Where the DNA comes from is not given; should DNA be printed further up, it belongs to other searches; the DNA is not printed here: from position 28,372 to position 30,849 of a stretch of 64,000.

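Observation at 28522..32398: Two adjacent lipoprotein multihaem cytochromes built from a repeated ~40-aa dihaem module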

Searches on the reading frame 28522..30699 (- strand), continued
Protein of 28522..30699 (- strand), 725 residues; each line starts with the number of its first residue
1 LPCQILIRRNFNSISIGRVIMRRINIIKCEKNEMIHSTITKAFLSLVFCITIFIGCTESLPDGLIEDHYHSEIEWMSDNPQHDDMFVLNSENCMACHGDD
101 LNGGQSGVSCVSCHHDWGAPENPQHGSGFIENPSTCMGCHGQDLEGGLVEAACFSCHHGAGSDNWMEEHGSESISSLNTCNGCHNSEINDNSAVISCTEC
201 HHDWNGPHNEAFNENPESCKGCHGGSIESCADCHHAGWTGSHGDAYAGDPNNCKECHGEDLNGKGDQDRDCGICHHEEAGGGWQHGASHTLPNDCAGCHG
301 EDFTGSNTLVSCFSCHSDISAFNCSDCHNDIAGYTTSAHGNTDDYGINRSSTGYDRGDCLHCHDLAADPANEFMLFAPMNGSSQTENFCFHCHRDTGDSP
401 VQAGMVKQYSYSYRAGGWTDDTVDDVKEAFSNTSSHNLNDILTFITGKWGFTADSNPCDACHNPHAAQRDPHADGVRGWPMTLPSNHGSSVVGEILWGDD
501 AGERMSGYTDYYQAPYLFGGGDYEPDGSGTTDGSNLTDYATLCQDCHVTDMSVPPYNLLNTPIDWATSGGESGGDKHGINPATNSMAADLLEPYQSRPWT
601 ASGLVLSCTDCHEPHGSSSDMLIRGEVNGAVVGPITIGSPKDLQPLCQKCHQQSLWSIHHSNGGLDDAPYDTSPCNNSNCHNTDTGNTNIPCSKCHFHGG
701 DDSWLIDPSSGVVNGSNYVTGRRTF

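Call 12: search_solved_structures(query=window:28522-30600:-, max_evalue=1, show_alignments=2)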
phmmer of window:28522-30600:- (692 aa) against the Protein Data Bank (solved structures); distinct sequences matched with E-value up to 1: 3.
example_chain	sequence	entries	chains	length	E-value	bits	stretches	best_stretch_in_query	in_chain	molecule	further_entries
1exk_A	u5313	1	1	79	0.012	17.5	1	56-126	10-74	DNAJ PROTEIN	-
2akl_A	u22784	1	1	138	0.055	15.3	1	123-179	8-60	phnA-like protein pa0128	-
2a20_A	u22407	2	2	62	0.4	12.4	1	231-282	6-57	Regulating synaptic membrane exocytosis protein 2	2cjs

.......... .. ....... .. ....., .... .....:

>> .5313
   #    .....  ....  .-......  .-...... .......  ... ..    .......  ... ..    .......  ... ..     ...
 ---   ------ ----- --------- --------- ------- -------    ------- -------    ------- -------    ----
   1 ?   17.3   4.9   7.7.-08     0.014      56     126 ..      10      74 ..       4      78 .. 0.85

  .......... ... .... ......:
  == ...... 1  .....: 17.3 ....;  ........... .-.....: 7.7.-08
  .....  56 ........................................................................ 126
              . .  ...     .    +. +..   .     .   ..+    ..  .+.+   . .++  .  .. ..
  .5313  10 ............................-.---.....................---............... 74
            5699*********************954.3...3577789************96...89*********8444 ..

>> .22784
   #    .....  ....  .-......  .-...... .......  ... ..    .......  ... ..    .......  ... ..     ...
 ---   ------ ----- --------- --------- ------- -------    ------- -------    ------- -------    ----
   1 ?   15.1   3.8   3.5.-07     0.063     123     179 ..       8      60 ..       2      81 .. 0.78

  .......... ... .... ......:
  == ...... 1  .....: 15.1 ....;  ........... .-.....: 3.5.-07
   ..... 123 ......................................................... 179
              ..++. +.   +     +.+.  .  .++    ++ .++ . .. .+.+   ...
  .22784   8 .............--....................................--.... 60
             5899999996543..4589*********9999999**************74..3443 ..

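Call 17: find_encoding_contigs(protein=P0001, flank=10000, max_places=3)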
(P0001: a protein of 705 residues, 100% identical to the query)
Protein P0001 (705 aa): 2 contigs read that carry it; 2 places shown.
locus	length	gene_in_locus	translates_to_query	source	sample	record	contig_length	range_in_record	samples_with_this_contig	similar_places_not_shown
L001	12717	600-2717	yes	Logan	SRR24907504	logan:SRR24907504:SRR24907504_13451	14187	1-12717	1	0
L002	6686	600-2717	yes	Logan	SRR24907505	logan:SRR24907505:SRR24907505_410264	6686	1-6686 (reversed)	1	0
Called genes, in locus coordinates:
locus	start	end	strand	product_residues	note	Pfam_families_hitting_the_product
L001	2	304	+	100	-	?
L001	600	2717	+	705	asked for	PF09699:Paired_CXXCH_1 (faint), PF14522:Cytochrome_C7 (faint), PF14537:Cytochrom_c3_2 (faint)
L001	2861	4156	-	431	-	PF02515:CoA_transf_3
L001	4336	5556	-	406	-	PF02515:CoA_transf_3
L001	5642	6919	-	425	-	PF02515:CoA_transf_3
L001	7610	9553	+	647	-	PF00072:Response_reg, PF08448:PAS_4 (faint), PF08447:PAS_3 (faint), PF00989:PAS (weak), PF13188:PAS_8, PF13426:PAS_9, PF13487:HD_5, PF01966:HD, +1 more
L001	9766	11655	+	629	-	PF00072:Response_reg, PF14598:PAS_11 (faint), PF00989:PAS, PF08448:PAS_4 (weak), PF13188:PAS_8, PF13426:PAS_9, PF13487:HD_5, PF01966:HD, +1 more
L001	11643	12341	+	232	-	PF00378:ECH_1, PF16113:ECH_2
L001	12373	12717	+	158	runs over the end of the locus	PF01988:VIT1 (faint)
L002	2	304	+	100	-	?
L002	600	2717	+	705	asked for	PF09699:Paired_CXXCH_1 (faint), PF14522:Cytochrome_C7 (faint), PF14537:Cytochrom_c3_2 (faint)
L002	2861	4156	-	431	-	PF02515:CoA_transf_3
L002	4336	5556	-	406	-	PF02515:CoA_transf_3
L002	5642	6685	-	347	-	?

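Call 24: search_protein_families(library=pfam, proteins=[P0041, P0064, P0047], max_evalue=0.1)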
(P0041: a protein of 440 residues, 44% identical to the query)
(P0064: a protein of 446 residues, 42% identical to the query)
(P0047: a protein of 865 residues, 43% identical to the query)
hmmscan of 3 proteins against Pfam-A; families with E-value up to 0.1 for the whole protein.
P0041 (440 aa): 1 family
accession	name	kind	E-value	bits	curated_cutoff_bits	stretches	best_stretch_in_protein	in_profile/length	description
PF09699.15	Paired_CXXCH_1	-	6.3e-12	45.4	20.6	1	314-334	8-28/41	Doubled CXXCH motif (Paired_CXXCH_1)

P0064 (446 aa): 4 families
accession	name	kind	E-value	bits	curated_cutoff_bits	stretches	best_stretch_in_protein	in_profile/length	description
PF09699.15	Paired_CXXCH_1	-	1.3e-09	38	20.6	1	318-337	9-28/41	Doubled CXXCH motif (Paired_CXXCH_1)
PF22113.1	Mtrc-MtrF_II-IV_dom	-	1.8e-09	37.8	30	1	47-104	77-131/176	Outer membrane cytochrome MtrC/MtrF-like, domains II/IV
PF14522.11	Cytochrome_C7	-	9.3e-06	25.8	24.8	0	51-112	13-62/67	Cytochrome c7 and related cytochrome c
PF14537.11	Cytochrom_c3_2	-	0.002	19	25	0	48-113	23-75/79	Cytochrome c3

P0047 (865 aa): 3 families
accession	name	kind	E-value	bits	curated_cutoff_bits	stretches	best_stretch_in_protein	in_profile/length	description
PF25275.1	Golvesin_C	-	3.8e-39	134.2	31.6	2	490-606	17-131/132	Golvesin C-terminal domain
PF14522.11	Cytochrome_C7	-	1.5e-12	47.6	24.8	3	353-439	5-66/67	Cytochrome c7 and related cytochrome c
PF09699.15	Paired_CXXCH_1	-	0.00049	20.2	20.6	1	754-771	9-26/41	Doubled CXXCH motif (Paired_CXXCH_1)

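Call 25: find_encoding_contigs(protein=P0064, flank=10000, max_places=2)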
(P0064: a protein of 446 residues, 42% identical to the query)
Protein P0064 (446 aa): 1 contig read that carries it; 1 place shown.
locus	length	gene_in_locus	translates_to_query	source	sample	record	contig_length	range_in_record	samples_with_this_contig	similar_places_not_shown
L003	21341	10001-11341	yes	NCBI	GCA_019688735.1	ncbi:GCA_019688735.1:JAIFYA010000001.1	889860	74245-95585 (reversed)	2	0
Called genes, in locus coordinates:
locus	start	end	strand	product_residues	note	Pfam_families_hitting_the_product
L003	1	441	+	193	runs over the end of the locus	-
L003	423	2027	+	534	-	PF00639:Rotamase (faint), PF13145:Rotamase_2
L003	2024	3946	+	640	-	-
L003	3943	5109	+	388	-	PF14522:Cytochrome_C7 (faint), PF14537:Cytochrom_c3_2 (faint), PF02085:Cytochrom_CIII (faint), PF09699:Paired_CXXCH_1, PF22113:Mtrc-MtrF_II-IV_dom (faint), PF09699:Paired_CXXCH_1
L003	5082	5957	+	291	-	PF01436:NHL (faint)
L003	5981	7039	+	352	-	PF09699:Paired_CXXCH_1 (faint)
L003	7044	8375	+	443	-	-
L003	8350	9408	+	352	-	PF14537:Cytochrom_c3_2 (faint), PF14522:Cytochrome_C7 (faint), PF09699:Paired_CXXCH_1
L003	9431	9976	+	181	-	-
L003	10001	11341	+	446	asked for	PF22113:Mtrc-MtrF_II-IV_dom (faint), PF09699:Paired_CXXCH_1 (faint)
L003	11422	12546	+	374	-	-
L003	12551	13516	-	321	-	PF01207:Dus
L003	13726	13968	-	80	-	PF04014:MazE_antitoxin, PF15937:PrlF_antitoxin (weak)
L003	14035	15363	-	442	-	PF05496:RuvB_N, PF01078:Mg_chelatase (faint), PF14532:Sigma54_activ_2 (weak), PF00004:AAA, PF07728:AAA_5 (weak), PF13173:AAA_14, PF16193:AAA_assoc_2, PF12002:MgsA_C, +2 more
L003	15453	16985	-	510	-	PF00209:SNF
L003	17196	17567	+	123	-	PF00164:Ribosom_S12_S23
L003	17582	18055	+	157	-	PF00177:Ribosomal_S7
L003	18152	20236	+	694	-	PF00009:GTP_EFTU, PF03144:GTP_EFTU_D2, PF22042:EF-G_D2, PF14492:EFG_III, PF03764:EFG_IV, PF00679:EFG_C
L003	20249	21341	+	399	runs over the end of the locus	PF00009:GTP_EFTU, PF01926:MMR_HSR1 (faint), PF03144:GTP_EFTU_D2, PF03143:GTP_EFTU_D3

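Call 26: find_encoding_contigs(protein=P0049, flank=10000, max_places=2)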
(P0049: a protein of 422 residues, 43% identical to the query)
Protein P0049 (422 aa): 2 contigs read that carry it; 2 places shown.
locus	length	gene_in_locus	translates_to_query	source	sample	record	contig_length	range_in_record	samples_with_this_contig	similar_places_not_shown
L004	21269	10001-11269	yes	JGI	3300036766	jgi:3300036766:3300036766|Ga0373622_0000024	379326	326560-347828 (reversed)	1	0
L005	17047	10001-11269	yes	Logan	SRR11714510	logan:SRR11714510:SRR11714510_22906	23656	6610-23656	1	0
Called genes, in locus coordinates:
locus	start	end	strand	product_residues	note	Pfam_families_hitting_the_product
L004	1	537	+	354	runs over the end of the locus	PF13036:LpoB (faint), PF03783:CsgG (faint), PF17680:FlgO (faint)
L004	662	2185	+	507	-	PF13145:Rotamase_2, PF00639:Rotamase, PF13616:Rotamase_3, PF13145:Rotamase_2, PF00639:Rotamase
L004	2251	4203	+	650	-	-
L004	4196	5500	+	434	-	PF02085:Cytochrom_CIII (faint), PF14522:Cytochrome_C7 (faint), PF14537:Cytochrom_c3_2 (faint), PF22113:Mtrc-MtrF_II-IV_dom (faint), PF22678:Cytochrom_c_NrfB-like (faint), PF09699:Paired_CXXCH_1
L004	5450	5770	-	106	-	-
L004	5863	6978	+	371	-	PF14522:Cytochrome_C7 (faint), PF09699:Paired_CXXCH_1 (weak)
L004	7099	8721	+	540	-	PF00571:CBS, PF13426:PAS_9 (weak), PF00990:GGDEF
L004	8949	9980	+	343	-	PF09699:Paired_CXXCH_1 (faint)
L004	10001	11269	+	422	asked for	PF14522:Cytochrome_C7 (faint), PF09699:Paired_CXXCH_1 (faint), PF22113:Mtrc-MtrF_II-IV_dom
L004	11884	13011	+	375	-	PF00072:Response_reg, PF07568:HisKA_2, PF02518:HATPase_c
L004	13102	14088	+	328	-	PF04392:ABC_sub_bind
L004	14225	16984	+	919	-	PF02743:dCache_1, PF00672:HAMP, PF00989:PAS (weak), PF08448:PAS_4 (faint), PF13426:PAS_9 (weak), PF08447:PAS_3 (faint), PF00512:HisKA, PF02518:HATPase_c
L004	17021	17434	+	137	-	PF00072:Response_reg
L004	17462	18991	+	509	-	PF00072:Response_reg, PF08448:PAS_4, PF13188:PAS_8 (weak), PF13426:PAS_9, PF00989:PAS, PF08447:PAS_3, PF02518:HATPase_c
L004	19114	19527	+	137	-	PF00072:Response_reg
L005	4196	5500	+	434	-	PF02085:Cytochrom_CIII (faint), PF14522:Cytochrome_C7 (faint), PF14537:Cytochrom_c3_2 (faint), PF22113:Mtrc-MtrF_II-IV_dom (faint), PF22678:Cytochrom_c_NrfB-like (faint), PF09699:Paired_CXXCH_1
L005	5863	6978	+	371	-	PF14522:Cytochrome_C7 (faint), PF09699:Paired_CXXCH_1 (weak)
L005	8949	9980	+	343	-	PF09699:Paired_CXXCH_1 (faint)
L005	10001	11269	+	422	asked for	PF14522:Cytochrome_C7 (faint), PF09699:Paired_CXXCH_1 (faint), PF22113:Mtrc-MtrF_II-IV_dom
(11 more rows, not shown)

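Call 27: predict_structure(alignment_id=A1)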
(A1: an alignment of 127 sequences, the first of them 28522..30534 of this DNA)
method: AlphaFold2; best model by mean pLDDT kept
length: 670 residues; sequences in the alignment: 127
mean_pLDDT: 61.2   pTM: 0.55
mean pLDDT of the five models: 61.2, 59.5, 58.2, 54.8, 53.3
residues with pLDDT >= 90: 37; 70-90: 238; 50-70: 175; < 50: 220
segments of 3 or more residues with pLDDT < 50: 1-5, 7-67, 91-140, 209-214, 222-237, 250-286, 288-321, 415-417
pLDDT, mean of each block of 10 residues (from residue 1): 38 31 31 27 29 32 42 69 74 33 28 28 26 34 59 70 73 58 58 72 62 49 41 46 59 45 43 42 46 41 41 42 56 67 59 77 82 68 77 81 75 51 72 74 84 89 91 89 85 65 64 79 71 78 68 86 84 93 88 88 81 69 66 77 76 54 65
secondary structure, 60 per line:
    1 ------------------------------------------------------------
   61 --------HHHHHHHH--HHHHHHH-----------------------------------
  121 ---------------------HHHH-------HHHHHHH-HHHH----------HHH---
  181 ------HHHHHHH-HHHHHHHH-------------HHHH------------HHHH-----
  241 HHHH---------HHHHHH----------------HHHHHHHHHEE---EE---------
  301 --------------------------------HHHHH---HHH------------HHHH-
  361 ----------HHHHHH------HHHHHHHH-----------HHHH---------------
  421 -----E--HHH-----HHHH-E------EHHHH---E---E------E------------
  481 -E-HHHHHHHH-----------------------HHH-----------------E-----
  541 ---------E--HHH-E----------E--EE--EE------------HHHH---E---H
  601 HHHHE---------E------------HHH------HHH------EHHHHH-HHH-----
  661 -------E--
elements in order (helices of 4 or more, strands of 3 or more residues): H69-76 H79-85 H142-145 H153-159 H161-164 H187-193 H195-202 H216-219 H232-235 H241-244 H254-259 H276-284 H333-337 H356-359 H371-376 H383-390 H402-405 H437-440 H450-453 H484-491 H589-592 H600-604 H647-651

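Call 29: fold_search(model_id=the predicted structure, library=pdb)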
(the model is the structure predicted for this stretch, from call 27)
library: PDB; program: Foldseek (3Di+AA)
matches with E <= 10: 0; with E <= 0.001: 0
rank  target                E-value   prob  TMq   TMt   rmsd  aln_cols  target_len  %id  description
